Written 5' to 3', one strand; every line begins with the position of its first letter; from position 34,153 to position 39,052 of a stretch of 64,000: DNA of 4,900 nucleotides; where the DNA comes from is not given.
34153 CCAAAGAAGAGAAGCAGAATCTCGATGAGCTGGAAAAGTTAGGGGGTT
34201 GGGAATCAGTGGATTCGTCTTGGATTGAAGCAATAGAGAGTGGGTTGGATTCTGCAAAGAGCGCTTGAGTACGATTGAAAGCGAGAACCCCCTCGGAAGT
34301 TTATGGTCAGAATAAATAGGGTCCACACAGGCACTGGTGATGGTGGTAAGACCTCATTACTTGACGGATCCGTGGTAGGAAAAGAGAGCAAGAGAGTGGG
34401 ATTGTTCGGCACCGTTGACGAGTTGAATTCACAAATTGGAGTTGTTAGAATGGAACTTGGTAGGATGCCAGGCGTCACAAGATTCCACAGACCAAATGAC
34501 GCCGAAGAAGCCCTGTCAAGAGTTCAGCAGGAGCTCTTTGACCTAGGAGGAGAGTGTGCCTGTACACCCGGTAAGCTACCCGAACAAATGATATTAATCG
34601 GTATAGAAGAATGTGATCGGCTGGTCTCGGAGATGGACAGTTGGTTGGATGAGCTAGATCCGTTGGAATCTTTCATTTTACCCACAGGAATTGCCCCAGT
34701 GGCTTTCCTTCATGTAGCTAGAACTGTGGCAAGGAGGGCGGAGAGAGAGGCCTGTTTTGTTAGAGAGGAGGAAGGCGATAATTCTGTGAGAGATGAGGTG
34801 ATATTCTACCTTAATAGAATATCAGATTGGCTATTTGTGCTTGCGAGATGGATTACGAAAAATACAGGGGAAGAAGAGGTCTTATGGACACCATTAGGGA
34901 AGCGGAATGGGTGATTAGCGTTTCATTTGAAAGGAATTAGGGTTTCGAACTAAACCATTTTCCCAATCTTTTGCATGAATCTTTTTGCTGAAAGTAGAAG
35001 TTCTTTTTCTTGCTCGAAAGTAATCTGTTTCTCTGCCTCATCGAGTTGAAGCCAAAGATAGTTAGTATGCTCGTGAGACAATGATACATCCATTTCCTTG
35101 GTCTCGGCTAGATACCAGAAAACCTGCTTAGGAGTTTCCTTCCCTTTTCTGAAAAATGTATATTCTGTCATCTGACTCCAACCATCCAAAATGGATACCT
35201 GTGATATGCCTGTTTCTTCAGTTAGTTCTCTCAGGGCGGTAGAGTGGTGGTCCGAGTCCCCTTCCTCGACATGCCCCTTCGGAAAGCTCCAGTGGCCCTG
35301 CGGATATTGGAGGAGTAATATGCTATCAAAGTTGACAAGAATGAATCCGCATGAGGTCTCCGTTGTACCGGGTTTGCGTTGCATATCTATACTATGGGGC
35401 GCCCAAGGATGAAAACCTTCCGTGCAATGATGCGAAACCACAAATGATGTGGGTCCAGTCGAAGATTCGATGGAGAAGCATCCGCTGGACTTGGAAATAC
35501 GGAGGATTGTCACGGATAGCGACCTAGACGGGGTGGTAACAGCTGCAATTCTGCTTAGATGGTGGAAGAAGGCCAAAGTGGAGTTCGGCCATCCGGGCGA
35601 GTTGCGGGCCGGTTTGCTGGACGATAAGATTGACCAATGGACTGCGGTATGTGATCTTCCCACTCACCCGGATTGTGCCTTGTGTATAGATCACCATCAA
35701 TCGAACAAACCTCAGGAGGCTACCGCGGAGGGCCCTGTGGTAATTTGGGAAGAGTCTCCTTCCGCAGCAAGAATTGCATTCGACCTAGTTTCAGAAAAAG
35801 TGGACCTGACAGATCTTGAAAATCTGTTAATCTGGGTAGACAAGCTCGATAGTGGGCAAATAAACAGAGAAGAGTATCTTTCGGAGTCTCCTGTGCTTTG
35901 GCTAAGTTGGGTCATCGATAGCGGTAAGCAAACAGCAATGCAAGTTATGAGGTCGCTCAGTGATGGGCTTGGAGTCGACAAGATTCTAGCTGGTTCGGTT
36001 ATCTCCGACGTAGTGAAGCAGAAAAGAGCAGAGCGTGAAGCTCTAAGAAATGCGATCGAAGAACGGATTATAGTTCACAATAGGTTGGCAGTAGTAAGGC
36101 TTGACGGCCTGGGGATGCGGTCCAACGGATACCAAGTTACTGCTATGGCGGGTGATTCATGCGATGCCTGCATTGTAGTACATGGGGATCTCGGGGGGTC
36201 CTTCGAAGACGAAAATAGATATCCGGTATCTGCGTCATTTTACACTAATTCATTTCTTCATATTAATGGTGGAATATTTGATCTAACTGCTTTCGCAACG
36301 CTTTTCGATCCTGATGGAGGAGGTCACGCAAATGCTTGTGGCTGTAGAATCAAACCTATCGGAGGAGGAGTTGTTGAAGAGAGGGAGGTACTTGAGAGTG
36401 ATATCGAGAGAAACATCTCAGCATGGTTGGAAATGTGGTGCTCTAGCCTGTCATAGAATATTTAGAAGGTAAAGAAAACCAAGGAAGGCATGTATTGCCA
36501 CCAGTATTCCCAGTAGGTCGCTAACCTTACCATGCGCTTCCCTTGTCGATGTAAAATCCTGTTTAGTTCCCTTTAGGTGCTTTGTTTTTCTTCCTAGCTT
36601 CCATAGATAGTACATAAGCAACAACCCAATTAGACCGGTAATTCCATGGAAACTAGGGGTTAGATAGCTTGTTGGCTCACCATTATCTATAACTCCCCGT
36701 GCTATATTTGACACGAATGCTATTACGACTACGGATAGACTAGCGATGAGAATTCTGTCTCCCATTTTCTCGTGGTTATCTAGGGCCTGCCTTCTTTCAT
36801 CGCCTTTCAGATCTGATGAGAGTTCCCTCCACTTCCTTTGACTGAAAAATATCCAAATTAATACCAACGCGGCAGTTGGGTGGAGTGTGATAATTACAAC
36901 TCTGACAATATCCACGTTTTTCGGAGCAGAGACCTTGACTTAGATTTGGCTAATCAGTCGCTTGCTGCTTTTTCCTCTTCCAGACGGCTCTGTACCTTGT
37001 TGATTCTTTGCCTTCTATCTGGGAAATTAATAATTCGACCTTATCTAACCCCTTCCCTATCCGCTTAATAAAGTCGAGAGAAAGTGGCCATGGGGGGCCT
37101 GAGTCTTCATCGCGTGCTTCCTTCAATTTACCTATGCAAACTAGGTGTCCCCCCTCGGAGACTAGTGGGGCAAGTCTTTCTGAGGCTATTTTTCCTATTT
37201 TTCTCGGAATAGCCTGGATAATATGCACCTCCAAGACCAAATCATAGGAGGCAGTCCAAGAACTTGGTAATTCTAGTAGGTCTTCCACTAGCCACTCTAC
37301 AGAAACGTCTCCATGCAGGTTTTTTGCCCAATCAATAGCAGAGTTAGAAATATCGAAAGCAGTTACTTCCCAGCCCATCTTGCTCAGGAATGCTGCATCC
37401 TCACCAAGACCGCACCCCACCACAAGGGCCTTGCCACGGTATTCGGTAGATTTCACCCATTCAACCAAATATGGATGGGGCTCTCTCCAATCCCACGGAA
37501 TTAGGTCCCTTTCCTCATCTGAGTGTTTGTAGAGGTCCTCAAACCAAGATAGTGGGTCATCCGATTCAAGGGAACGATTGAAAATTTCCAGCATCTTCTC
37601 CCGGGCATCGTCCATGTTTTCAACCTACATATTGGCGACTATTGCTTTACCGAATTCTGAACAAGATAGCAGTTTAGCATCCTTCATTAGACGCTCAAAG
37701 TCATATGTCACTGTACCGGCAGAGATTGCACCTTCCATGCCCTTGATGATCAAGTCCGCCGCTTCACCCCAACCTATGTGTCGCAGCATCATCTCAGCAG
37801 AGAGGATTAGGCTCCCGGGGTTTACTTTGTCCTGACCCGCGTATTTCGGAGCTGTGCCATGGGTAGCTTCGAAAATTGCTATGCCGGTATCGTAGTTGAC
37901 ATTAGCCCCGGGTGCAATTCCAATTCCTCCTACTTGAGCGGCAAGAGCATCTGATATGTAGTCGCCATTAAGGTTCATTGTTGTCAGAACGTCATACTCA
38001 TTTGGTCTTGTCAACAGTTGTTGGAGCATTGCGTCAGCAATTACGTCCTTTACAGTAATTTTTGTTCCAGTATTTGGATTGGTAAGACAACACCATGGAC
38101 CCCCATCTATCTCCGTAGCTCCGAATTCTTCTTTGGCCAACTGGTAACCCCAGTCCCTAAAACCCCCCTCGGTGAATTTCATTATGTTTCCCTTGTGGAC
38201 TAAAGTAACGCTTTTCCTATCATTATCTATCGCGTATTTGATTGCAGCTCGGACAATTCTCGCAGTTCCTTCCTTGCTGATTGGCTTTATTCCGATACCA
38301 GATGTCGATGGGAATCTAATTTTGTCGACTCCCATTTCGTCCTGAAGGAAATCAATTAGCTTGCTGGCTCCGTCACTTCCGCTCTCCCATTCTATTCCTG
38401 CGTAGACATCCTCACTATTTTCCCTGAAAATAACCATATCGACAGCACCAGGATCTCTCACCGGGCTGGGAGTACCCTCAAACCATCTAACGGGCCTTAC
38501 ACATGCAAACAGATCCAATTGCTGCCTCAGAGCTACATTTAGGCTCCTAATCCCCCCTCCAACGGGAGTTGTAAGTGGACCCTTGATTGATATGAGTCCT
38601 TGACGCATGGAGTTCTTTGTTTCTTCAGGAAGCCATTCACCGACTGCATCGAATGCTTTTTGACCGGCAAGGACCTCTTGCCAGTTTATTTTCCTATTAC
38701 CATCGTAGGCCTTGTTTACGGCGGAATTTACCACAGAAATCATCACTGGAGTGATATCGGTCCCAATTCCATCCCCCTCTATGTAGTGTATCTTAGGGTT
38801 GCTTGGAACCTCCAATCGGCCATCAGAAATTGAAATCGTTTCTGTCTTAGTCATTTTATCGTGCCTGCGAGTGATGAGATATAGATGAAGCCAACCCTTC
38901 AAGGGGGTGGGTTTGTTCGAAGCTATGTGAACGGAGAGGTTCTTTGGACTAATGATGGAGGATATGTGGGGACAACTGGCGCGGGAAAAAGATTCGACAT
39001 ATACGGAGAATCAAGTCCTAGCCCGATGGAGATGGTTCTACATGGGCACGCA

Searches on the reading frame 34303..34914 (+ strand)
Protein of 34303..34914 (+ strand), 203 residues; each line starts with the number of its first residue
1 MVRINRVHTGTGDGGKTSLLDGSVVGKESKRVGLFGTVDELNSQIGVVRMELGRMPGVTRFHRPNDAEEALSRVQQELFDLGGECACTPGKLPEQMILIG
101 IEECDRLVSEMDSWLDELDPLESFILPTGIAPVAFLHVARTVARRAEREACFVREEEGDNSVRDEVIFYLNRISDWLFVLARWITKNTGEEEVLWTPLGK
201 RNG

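Call 11: search_protein_families(library=pfam, proteins=[window:34303-34914:+], max_evalue=0.001)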
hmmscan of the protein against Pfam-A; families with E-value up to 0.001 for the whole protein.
window:34303-34914:+ (203 aa): 1 family
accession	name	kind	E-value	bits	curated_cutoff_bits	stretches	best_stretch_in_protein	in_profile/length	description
PF01923.23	Cob_adeno_trans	-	2e-47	161.8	24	1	8-184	2-171/171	Cobalamin adenosyltransferase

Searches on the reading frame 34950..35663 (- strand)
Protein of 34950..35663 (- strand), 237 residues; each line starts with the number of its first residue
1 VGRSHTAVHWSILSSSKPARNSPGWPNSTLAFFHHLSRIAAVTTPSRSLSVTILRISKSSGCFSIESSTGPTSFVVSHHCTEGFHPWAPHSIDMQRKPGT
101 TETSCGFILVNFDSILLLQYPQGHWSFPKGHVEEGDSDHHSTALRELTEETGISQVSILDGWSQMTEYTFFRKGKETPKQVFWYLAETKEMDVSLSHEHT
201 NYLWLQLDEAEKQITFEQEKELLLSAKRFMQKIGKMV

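Call 56: search_protein_families(library=pfam, proteins=[window:34950-35663:-], max_evalue=0.001)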
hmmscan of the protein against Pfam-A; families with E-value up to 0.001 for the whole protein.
window:34950-35663:- (237 aa): 1 family
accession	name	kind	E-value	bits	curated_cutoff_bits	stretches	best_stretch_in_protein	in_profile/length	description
PF00293.34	NUDIX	-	5.2e-17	62.6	21.1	1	106-217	7-124/134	NUDIX domain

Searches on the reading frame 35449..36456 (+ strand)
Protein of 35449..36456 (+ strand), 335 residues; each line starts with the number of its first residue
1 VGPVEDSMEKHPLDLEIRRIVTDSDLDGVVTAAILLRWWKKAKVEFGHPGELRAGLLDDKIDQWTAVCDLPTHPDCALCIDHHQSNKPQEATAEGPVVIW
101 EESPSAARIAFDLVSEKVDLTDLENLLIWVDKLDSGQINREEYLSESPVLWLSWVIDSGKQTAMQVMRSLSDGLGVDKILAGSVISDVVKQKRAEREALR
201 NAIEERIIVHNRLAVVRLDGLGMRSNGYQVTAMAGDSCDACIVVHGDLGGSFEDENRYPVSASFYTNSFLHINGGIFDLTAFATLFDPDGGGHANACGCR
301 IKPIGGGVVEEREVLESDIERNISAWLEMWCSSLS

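Call 56: search_protein_families(library=pfam, proteins=[window:35449-36456:+], max_evalue=0.001)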
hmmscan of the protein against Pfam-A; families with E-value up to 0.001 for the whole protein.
window:35449-36456:+ (335 aa): 1 family
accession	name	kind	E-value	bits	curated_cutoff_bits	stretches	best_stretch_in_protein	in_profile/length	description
PF01368.27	DHH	-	0.00069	20.3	28.1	0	20-116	4-104/125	DHH family, N-terminal domain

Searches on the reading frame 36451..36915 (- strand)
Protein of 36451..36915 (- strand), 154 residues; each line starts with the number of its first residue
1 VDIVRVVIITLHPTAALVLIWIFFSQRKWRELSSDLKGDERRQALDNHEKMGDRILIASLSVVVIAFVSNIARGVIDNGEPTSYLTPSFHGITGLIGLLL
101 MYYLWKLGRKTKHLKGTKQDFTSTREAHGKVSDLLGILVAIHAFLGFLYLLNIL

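Call 56: search_protein_families(library=pfam, proteins=[window:36451-36915:-], max_evalue=0.001)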
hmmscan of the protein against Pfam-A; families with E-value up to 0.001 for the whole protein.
window:36451-36915:- (154 aa): 1 family
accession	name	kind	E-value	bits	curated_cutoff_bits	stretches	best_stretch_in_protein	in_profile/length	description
PF13301.11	DUF4079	-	0.00061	20.5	31.4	0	24-152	25-140/141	Protein of unknown function (DUF4079)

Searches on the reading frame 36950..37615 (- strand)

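Call 56: search_protein_families(library=pfam, proteins=[window:36950-37615:-], max_evalue=0.001)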
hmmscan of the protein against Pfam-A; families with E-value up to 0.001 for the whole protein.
window:36950-37615:- (221 aa): 7 families
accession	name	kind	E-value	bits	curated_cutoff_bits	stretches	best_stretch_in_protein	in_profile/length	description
PF05724.17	TPMT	-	7.3e-11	42.6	26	1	36-186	12-178/218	Thiopurine S-methyltransferase (TPMT)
PF13649.12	Methyltransf_25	-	6.1e-10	40.1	27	1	64-153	2-94/97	Methyltransferase domain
PF08241.18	Methyltransf_11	-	4.5e-09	37.3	21.2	1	64-159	1-94/95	Methyltransferase domain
PF08242.18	Methyltransf_12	-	1.7e-08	35.6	30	1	64-158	1-98/98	Methyltransferase domain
PF03848.20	TehB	-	3.2e-06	27.2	20.4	1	52-143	24-116/193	Tellurite resistance protein TehB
PF13489.12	Methyltransf_23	-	5e-06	26.8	27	1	57-178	20-134/164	Methyltransferase domain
PF13847.12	Methyltransf_31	-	1.1e-05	25.6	27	1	66-143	10-94/145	Methyltransferase domain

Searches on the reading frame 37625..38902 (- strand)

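Call 12: search_protein_families(library=pfam, proteins=[window:37625-38902:-], max_evalue=0.001)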
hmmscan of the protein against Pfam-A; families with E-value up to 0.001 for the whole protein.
window:37625-38902:- (425 aa): 1 family
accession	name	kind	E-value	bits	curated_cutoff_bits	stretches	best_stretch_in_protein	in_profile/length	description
PF00180.25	Iso_dh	-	1.5e-94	317.6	27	1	37-421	1-348/348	Isocitrate/isopropylmalate dehydrogenase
